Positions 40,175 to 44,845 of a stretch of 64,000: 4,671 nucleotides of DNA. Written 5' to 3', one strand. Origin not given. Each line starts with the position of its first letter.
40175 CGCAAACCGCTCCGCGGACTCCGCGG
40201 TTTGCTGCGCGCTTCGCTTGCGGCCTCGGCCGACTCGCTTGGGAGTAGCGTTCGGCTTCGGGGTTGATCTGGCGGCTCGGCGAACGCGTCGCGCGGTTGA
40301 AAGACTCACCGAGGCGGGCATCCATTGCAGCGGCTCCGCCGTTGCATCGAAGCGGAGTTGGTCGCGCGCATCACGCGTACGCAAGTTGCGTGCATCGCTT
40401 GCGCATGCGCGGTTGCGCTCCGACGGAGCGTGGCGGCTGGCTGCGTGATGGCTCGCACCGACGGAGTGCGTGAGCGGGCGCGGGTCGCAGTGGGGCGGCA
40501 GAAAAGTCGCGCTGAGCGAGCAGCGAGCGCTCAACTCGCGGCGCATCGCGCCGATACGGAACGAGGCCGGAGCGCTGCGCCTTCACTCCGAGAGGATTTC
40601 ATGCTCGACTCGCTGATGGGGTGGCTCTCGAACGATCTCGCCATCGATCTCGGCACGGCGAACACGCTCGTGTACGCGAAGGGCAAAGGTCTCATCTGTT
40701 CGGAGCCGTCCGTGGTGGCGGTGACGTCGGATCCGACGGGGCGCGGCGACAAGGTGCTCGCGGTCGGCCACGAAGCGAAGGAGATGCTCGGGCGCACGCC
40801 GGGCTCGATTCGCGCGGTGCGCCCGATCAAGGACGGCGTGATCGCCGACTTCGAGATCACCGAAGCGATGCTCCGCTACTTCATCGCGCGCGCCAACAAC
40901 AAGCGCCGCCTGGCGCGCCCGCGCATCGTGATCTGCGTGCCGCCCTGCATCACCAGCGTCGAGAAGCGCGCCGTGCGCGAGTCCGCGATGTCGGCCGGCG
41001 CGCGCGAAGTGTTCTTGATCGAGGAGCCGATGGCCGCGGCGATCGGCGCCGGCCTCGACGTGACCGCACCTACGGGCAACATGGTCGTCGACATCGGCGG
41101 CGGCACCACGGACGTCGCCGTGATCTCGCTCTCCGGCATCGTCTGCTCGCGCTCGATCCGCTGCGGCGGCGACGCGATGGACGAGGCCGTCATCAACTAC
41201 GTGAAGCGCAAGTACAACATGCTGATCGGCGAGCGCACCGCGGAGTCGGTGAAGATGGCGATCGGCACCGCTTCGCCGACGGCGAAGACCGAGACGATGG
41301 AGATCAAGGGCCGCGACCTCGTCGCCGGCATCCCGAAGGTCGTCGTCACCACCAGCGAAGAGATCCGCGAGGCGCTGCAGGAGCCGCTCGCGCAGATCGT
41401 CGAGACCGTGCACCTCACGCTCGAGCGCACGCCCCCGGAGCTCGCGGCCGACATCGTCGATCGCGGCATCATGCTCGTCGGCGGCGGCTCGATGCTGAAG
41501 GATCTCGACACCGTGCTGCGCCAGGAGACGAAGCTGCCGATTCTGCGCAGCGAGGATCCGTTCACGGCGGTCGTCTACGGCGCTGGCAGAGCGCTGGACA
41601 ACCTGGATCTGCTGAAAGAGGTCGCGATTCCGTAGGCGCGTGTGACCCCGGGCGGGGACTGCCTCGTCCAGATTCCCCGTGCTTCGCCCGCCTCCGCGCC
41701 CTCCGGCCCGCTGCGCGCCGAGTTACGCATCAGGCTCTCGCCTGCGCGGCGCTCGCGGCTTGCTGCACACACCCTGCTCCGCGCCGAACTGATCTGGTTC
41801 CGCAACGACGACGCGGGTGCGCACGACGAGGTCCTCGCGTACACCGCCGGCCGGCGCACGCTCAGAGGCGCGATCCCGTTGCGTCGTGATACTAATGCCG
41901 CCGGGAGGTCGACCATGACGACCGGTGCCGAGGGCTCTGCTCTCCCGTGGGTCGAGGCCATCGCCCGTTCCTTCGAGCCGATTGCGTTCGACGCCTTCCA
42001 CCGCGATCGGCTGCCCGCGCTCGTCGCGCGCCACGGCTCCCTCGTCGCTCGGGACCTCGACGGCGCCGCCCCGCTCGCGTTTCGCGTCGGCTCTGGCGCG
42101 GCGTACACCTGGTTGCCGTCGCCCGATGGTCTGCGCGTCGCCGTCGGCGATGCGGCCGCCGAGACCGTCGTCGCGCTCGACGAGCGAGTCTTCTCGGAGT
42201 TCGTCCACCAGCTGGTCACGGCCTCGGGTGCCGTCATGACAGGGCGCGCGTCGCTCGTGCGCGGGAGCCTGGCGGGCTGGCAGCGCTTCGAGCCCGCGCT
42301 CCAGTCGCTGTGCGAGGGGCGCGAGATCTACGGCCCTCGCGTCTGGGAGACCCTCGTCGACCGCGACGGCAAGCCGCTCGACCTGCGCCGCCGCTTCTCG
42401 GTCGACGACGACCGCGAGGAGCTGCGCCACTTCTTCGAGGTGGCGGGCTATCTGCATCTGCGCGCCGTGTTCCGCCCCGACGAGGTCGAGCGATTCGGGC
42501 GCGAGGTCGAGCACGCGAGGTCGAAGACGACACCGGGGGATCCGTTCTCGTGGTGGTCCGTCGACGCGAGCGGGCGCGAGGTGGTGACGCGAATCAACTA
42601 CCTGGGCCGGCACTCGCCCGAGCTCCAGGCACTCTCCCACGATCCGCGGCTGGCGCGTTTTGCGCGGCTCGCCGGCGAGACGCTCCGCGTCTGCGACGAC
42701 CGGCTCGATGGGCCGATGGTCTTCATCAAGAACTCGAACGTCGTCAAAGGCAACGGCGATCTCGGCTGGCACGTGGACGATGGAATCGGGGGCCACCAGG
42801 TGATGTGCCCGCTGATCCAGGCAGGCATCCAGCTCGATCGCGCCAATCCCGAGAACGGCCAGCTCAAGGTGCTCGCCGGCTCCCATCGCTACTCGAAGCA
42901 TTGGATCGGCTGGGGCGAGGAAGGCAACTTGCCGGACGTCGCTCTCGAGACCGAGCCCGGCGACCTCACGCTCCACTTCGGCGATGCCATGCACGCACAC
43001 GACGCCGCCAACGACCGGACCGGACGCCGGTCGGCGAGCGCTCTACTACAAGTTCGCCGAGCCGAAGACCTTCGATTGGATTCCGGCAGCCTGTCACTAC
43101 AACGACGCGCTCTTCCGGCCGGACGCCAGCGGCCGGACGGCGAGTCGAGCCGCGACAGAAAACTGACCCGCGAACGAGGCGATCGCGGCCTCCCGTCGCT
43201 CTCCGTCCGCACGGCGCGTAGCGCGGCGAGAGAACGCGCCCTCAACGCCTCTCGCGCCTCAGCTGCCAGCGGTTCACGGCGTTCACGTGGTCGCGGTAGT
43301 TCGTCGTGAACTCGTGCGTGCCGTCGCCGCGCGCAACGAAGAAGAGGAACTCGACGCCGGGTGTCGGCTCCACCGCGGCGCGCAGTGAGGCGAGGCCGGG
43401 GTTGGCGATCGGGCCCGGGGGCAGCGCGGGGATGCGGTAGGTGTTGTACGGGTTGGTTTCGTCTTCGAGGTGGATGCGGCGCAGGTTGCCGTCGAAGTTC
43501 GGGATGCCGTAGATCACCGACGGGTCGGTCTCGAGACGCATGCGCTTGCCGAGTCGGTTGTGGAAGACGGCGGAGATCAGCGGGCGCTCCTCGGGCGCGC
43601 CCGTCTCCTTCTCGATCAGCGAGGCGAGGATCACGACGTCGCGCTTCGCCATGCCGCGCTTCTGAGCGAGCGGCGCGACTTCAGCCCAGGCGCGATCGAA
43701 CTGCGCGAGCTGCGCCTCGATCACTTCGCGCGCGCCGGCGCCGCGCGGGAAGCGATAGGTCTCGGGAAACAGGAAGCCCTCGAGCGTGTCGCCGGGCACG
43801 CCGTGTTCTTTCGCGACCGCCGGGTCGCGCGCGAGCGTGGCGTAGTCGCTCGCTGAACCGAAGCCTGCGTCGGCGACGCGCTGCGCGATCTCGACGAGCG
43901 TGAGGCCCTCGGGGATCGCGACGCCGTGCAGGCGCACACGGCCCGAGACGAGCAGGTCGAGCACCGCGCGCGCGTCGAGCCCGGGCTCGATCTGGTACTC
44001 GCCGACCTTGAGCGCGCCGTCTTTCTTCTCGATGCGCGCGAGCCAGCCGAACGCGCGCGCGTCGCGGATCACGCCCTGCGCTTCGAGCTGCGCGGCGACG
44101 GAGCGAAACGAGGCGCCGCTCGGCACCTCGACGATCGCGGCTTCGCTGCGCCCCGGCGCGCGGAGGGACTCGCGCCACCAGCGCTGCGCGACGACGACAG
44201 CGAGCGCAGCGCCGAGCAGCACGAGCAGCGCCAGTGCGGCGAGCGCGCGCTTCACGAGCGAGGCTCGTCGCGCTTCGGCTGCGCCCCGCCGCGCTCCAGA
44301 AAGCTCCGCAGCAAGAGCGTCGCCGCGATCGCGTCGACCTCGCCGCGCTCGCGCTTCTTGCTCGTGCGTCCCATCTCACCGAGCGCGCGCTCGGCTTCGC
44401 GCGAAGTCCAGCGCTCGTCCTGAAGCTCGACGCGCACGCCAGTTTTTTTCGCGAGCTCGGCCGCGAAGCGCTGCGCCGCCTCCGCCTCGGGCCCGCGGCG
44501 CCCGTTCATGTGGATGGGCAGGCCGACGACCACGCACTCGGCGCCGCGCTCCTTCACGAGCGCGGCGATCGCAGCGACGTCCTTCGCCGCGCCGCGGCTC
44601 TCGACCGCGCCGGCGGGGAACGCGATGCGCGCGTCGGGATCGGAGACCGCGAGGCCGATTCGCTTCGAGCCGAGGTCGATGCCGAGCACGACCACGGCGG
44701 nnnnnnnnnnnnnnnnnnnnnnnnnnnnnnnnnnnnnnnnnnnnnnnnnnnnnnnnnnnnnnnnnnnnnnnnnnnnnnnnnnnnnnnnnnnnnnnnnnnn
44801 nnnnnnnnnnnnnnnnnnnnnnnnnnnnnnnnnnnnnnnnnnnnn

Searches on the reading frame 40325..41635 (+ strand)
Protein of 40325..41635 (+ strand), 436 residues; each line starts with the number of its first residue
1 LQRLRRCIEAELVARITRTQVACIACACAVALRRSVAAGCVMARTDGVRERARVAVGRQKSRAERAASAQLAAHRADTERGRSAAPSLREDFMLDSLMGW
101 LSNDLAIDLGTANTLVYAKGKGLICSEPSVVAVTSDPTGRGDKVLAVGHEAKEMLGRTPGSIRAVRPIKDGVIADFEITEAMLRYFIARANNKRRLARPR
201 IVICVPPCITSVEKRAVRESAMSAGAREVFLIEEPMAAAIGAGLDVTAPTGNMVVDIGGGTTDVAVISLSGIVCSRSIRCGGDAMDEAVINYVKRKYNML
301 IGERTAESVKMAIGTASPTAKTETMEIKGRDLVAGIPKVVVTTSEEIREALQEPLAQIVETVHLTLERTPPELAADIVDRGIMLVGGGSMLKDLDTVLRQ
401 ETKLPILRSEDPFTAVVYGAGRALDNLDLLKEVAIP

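Call 59: search_protein_families(library=pfam, proteins=[window:40325-41635:+], max_evalue=0.001)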
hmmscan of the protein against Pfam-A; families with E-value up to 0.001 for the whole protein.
window:40325-41635:+ (436 aa): 5 families
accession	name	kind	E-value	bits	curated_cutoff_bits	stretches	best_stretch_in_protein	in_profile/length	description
PF06723.19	MreB_Mbl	-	8.2e-146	485.4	27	1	103-431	2-326/327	MreB/Mbl protein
PF00012.26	HSP70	-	3.5e-13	49.1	20.6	1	183-420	118-368/599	Hsp70 protein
PF00022.25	Actin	-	1.8e-09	37.2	27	1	107-296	9-190/410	Actin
PF14450.12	FtsA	-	6.8e-09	36.6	31.8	1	253-408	1-108/127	Cell division protein FtsA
PF11104.14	PilM_2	-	0.00013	21.4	27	0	253-301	183-227/340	Type IV pilus assembly protein PilM;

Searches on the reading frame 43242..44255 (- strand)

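Call 59: search_protein_families(library=pfam, proteins=[window:43242-44255:-], max_evalue=0.001)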
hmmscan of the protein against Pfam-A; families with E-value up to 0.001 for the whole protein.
window:43242-44255:- (337 aa): 1 family
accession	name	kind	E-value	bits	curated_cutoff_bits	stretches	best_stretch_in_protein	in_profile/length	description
PF02618.21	YceG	-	1.6e-83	280.8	32.4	1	42-328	1-274/275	YceG-like family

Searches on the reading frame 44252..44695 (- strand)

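Call 59: search_protein_families(library=pfam, proteins=[window:44252-44695:-], max_evalue=0.001)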
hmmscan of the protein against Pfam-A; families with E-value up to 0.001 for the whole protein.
window:44252-44695:- (147 aa): 1 family
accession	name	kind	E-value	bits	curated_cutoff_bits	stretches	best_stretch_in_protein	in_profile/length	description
PF03652.20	RuvX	-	7e-39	133.7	29.2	1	1-134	1-133/134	Holliday junction resolvase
